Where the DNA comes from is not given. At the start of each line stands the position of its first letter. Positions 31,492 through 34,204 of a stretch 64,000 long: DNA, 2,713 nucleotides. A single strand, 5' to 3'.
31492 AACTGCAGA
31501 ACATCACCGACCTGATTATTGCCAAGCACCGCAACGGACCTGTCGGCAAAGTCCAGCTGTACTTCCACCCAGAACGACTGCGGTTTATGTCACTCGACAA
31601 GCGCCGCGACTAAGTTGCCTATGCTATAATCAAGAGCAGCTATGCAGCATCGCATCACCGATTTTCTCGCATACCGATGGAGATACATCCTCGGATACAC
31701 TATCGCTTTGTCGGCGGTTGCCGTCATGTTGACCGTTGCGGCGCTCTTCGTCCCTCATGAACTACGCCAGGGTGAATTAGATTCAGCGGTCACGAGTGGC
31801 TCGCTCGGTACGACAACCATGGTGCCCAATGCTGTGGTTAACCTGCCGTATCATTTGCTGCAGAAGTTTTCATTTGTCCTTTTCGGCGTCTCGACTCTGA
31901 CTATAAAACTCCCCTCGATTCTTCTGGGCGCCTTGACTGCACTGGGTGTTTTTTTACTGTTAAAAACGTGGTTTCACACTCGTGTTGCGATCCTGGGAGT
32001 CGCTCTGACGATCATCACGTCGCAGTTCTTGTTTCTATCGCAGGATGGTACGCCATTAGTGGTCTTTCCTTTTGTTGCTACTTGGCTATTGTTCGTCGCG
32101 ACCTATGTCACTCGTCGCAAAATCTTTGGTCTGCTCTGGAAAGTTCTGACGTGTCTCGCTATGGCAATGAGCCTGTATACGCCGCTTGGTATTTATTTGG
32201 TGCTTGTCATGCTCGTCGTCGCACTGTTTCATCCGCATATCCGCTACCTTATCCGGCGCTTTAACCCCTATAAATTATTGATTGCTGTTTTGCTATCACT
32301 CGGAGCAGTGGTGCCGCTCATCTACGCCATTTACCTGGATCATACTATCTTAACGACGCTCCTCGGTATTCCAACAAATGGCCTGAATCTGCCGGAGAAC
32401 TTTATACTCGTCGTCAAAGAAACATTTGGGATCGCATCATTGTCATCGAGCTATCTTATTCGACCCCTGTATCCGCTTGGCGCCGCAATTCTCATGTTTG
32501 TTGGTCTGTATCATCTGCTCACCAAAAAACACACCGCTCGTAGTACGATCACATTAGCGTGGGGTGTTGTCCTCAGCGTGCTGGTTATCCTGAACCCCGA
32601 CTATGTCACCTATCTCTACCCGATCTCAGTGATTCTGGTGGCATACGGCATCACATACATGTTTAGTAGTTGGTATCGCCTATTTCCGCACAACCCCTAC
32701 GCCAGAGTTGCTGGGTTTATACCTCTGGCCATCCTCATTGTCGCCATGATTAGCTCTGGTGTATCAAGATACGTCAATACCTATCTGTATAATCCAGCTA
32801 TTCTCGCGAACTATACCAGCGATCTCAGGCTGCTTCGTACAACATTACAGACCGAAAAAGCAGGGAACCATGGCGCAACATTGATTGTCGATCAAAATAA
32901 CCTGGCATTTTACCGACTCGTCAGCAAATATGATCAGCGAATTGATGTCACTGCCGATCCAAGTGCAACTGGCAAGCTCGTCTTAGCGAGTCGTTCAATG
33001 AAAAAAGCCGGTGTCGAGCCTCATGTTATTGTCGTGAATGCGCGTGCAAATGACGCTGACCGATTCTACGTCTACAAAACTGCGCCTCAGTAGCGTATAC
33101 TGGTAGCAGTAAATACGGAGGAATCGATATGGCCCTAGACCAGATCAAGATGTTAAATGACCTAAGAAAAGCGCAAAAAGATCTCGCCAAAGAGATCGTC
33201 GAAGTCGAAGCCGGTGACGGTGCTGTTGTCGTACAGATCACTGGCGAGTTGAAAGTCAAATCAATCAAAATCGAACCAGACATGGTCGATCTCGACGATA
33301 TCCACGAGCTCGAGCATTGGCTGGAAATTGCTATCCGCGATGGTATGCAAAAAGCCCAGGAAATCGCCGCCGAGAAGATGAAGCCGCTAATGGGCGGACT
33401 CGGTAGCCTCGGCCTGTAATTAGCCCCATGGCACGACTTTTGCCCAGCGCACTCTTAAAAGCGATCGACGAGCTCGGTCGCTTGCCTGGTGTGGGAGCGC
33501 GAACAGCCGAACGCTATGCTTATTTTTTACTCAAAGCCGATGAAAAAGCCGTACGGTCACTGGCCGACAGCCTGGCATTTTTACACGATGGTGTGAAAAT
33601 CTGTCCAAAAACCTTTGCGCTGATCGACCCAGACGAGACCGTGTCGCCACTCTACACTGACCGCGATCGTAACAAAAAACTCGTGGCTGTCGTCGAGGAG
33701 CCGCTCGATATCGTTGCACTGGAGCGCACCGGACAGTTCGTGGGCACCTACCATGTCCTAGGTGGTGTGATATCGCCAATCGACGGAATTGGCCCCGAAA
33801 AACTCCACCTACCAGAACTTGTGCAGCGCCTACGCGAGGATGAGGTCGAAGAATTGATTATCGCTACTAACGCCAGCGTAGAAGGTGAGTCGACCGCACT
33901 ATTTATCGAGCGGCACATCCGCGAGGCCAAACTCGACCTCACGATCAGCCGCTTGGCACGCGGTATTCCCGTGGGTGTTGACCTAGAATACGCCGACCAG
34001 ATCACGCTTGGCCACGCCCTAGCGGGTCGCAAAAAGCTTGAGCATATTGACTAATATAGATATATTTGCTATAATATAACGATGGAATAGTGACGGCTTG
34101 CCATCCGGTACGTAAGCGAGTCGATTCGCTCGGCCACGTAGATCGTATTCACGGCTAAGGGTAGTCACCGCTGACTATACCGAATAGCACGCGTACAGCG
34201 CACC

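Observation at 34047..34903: GC-rich islet D after recR: promoter-to-terminator ~250-nt ncRNA candidate converging on a high-GC3 small membrane-protein gene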

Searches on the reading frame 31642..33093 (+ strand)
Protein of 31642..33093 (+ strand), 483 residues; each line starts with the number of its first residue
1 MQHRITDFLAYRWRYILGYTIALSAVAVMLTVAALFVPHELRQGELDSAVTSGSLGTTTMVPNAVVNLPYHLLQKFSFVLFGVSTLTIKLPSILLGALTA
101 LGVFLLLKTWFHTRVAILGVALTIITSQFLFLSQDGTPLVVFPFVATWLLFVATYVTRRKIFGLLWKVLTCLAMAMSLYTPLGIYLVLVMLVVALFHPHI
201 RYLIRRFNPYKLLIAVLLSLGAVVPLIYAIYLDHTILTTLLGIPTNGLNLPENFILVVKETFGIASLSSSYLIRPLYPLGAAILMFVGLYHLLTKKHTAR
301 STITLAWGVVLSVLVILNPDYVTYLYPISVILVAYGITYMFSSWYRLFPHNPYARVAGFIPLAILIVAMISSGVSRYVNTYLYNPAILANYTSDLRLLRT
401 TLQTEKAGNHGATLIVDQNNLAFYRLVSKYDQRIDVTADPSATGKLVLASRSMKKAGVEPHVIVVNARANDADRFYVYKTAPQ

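Call 7: search_protein_families(library=pfam, proteins=[window:31642-33093:+], max_evalue=0.1)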
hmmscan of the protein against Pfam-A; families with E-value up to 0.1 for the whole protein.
window:31642-33093:+ (483 aa): 2 families
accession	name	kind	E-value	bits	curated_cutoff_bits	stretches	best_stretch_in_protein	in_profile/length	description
PF13231.12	PMT_2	-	1.1e-09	39.2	26.1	1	72-225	8-156/160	Dolichyl-phosphate-mannose-protein mannosyltransferase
PF20342.3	DUF6637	-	0.034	14.8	27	1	295-339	16-58/103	Family of unknown function (DUF6637)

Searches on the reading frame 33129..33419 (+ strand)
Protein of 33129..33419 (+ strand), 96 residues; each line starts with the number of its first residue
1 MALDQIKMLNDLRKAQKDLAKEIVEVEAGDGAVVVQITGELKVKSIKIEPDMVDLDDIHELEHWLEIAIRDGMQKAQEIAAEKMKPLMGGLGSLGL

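Call 7: search_protein_families(library=pfam, proteins=[window:33129-33419:+], max_evalue=0.1)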
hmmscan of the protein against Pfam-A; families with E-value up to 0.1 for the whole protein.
window:33129-33419:+ (96 aa): 1 family
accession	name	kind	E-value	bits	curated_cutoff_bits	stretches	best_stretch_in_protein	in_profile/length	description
PF02575.21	YbaB_DNA_bd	-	1.3e-20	73.8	25.5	1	7-91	6-90/91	YbaB/EbfC DNA-binding family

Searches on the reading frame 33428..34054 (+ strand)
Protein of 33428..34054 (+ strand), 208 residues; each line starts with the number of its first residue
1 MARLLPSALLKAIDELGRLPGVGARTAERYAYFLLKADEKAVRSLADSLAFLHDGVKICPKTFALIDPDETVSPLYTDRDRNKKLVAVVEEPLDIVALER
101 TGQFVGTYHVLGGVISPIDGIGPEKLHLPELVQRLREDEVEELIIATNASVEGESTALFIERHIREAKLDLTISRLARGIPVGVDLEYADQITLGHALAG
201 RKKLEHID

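Call 7: search_protein_families(library=pfam, proteins=[window:33428-34054:+], max_evalue=0.1)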
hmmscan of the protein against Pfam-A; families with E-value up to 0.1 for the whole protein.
window:33428-34054:+ (208 aa): 6 families
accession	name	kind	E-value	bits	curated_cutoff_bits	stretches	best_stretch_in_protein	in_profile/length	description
PF13662.12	Toprim_4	-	3.3e-20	72.5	25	1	86-177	3-85/85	Toprim domain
PF21176.3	RecR_HhH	-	1.2e-13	51.1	27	1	11-50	3-42/45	RecR, helix-hairpin-helix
PF21175.2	RecR_C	-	1.7e-11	43.7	22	1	179-202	1-24/24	RecR, C-terminal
PF01751.28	Toprim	-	1.1e-08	35.6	23.1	1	87-166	3-82/96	Toprim domain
PF14520.12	HHH_5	-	0.032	15.1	27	0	12-29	33-50/57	Helix-hairpin-helix domain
PF00633.29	HHH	-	0.066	13.5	24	0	13-29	10-26/30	Helix-hairpin-helix motif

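Call 12: find_related_loci(query=window:33428-34054:+, collection=genome_contigs, flank=3000)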
Query window:33428-34054:+ (208 aa) in genome_contigs; peptide patterns used: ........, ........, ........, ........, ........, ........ (x = any residue, [..] = any of these).
599 stretches matched a pattern (row limit reached: there are more); 514 encode a relative of the query (tblastn E <= 1e-3); the best 80 are kept; 80 distinct loci.
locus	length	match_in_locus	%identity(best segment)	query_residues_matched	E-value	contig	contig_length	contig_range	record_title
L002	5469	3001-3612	85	1-204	3e-114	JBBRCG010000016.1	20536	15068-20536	MAG: Candidatus Saccharimonadales bacterium isolate Co_metawrap_2390 Cmw_2390_k141_2951737_length_20536_cov_10.0000, who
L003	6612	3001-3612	81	1-204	6e-109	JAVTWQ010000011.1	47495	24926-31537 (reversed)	MAG: Candidatus Saccharimonas sp. isolate labscale reactor_MAG18 NODE_377_length_47495_cov_11.223272, whole genome shotg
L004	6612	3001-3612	76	1-204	3e-104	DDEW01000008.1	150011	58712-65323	MAG TPA_asm: Candidatus Saccharibacteria bacterium UBA1944 UBA1944_contig_13090, whole genome shotgun sequence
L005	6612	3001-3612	75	1-204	8e-104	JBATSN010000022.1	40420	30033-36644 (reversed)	MAG: Candidatus Saccharimonas sp. isolate MFD10515_ilm_asm_bin26 k127_196687, whole genome shotgun sequence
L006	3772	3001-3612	76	1-204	4e-103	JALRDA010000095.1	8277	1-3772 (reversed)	MAG: Candidatus Saccharimonadia bacterium isolate JJ.18 JJ_1161454, whole genome shotgun sequence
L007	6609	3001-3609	77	2-204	4e-103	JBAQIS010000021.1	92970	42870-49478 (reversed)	MAG: Candidatus Saccharimonas aalborgensis isolate MFD10512_ilm_asm_bin63 k127_200032, whole genome shotgun sequence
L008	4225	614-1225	75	1-204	3e-102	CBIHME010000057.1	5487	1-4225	MAG TPA_asm: uncultured bacterium isolate SRR17255032_binner12_Refined_22 genome assembly, contig: ERZ27337163.3108, who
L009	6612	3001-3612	75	1-204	2e-101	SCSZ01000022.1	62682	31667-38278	MAG: Patescibacteria group bacterium isolate FW300_bin.23 FW300_bin.23-98481, whole genome shotgun sequence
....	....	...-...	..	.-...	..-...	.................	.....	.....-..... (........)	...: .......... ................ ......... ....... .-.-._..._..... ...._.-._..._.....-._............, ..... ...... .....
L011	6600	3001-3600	77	1-200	2e-101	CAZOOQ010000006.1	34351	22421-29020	MAG TPA_asm: uncultured Candidatus Saccharibacteria bacterium isolate SRP285395_co1_40 genome assembly, contig: NODE_179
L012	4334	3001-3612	75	1-204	1e-101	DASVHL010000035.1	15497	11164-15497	MAG TPA_asm: Candidatus Saccharimonadales bacterium isolate SMAG_U2965 k141_2493, whole genome shotgun sequence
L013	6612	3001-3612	75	1-204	6e-101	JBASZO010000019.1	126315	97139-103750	MAG: Candidatus Saccharimonas sp. isolate MFD10499_ilm_asm_bin44 k127_118645, whole genome shotgun sequence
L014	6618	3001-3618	74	1-206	9e-101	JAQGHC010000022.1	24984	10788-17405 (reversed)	MAG: Candidatus Saccharibacteria bacterium isolate RYN_423 scaffold_640985, whole genome shotgun sequence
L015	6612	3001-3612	76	1-204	2e-100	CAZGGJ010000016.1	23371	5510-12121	MAG TPA_asm: uncultured Candidatus Saccharibacteria bacterium isolate SRP342105_co1_294 genome assembly, contig: NODE_28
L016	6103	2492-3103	74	1-204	1e-100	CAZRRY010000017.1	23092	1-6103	MAG TPA_asm: uncultured Candidatus Saccharibacteria bacterium isolate SRP285395_co1_33 genome assembly, contig: NODE_329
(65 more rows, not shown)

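Call 40: find_related_loci(query=window:33428-34054:+, collection=metagenome_contigs, flank=2500)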
Query window:33428-34054:+ (208 aa) in metagenome_contigs; peptide patterns used: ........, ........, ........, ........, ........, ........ (x = any residue, [..] = any of these).
600 stretches matched a pattern (row limit reached: there are more); 465 encode a relative of the query (tblastn E <= 1e-3); the best 80 are kept; 80 distinct loci.
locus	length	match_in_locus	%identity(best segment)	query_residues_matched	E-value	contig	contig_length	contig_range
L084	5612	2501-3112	75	1-204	2e-104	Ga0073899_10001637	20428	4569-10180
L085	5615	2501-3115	78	1-204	3e-104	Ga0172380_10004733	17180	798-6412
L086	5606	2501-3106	76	3-204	4e-102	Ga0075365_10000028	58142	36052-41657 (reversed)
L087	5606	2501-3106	75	3-204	2e-102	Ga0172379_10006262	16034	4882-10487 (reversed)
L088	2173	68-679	75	1-204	5e-107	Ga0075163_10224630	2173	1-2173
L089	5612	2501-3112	75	1-204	3e-102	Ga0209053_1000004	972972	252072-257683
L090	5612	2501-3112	75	1-204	6e-102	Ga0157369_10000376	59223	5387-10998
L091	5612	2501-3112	75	1-204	8e-102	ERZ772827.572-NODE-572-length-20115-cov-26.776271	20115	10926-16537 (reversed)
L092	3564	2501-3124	73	1-208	5e-102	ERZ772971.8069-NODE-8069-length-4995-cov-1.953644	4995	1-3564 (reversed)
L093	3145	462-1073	75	1-204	1e-103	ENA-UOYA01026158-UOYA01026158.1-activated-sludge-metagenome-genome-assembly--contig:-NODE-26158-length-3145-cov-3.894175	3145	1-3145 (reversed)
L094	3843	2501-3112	75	1-204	3e-102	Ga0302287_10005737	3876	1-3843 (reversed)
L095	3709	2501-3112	74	1-204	2e-101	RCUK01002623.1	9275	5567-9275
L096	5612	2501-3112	75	1-204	4e-101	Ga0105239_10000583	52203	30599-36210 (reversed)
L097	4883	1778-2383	74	1-202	8e-101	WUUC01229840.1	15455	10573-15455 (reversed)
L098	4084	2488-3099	75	1-204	1e-100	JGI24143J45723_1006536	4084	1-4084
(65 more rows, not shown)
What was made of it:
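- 162 related Saccharibacteria loci were examined (calls 12, 40).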
